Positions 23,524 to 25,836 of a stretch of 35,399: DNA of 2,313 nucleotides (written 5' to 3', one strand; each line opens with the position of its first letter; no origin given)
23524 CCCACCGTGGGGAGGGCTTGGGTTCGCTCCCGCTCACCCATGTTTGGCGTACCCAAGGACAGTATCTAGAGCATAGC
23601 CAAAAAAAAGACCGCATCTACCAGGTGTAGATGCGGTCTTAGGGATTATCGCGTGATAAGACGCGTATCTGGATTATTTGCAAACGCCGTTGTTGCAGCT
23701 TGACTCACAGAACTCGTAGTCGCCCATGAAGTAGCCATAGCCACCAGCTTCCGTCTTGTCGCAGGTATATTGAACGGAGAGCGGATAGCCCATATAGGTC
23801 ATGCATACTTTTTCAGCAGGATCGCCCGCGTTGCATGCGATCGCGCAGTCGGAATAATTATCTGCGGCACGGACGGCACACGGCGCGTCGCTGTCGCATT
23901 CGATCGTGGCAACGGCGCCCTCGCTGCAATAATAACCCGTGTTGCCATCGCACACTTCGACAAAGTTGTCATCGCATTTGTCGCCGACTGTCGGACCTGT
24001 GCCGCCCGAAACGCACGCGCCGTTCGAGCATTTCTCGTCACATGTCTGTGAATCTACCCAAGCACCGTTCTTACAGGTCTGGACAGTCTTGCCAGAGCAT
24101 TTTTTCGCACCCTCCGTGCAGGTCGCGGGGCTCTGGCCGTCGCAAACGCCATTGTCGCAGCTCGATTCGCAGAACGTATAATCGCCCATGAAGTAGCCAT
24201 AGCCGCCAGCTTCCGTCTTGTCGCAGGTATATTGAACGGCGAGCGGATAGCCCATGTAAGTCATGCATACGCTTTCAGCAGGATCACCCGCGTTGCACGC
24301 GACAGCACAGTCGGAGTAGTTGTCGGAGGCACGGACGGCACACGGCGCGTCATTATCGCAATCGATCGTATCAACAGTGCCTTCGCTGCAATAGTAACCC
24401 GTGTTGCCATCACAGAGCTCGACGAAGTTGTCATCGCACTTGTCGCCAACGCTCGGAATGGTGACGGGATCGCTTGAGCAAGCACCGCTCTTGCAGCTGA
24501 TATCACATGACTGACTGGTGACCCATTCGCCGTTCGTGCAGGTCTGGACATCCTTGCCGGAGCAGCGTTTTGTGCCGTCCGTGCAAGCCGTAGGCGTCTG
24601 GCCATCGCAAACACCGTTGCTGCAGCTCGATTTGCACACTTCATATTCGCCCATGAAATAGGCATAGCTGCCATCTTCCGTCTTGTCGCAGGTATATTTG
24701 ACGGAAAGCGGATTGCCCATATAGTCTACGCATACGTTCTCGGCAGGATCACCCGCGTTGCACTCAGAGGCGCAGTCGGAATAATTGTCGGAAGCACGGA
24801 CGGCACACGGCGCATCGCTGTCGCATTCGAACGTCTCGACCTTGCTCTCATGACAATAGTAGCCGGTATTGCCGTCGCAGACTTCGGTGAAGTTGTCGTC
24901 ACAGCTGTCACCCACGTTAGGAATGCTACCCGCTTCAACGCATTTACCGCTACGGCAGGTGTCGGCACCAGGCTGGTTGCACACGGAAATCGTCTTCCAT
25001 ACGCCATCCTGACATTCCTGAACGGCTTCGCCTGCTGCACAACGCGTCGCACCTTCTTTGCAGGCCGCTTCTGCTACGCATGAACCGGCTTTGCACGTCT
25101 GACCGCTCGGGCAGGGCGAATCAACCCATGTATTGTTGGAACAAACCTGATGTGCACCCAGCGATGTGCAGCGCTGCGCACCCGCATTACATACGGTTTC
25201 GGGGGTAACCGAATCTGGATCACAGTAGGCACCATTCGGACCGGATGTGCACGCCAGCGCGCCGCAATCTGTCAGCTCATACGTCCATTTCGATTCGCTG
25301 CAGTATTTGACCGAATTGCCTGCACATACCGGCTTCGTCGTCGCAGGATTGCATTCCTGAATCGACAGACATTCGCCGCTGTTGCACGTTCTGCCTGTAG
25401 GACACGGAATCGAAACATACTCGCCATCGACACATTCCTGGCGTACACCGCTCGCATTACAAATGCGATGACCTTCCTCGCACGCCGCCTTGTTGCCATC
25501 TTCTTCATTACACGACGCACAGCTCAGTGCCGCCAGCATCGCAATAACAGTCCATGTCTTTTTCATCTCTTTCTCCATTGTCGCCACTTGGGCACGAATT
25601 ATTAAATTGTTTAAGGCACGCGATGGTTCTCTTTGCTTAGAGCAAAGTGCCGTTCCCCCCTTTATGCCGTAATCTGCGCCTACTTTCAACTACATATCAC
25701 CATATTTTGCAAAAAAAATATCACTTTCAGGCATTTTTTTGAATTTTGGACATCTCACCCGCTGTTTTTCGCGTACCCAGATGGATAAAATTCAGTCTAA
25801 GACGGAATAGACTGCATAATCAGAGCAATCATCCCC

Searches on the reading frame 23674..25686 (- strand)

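Call 6: search_protein_families(library=pfam, proteins=[window:23674-25686:-], max_evalue=0.01)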
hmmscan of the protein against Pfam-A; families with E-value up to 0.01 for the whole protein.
window:23674-25686:- (670 aa): 1 family
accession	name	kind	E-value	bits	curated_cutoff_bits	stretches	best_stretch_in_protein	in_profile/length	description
PF03427.18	CBM_19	-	0.0013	19.1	20.1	1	172-198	30-56/61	Carbohydrate binding domain (family 19)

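Call 71: search_protein_families(library=ncbifam, proteins=[window:23674-25686:-], max_evalue=0.001)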
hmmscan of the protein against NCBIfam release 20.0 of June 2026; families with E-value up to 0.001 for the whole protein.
window:23674-25686:- (670 aa): 0 families
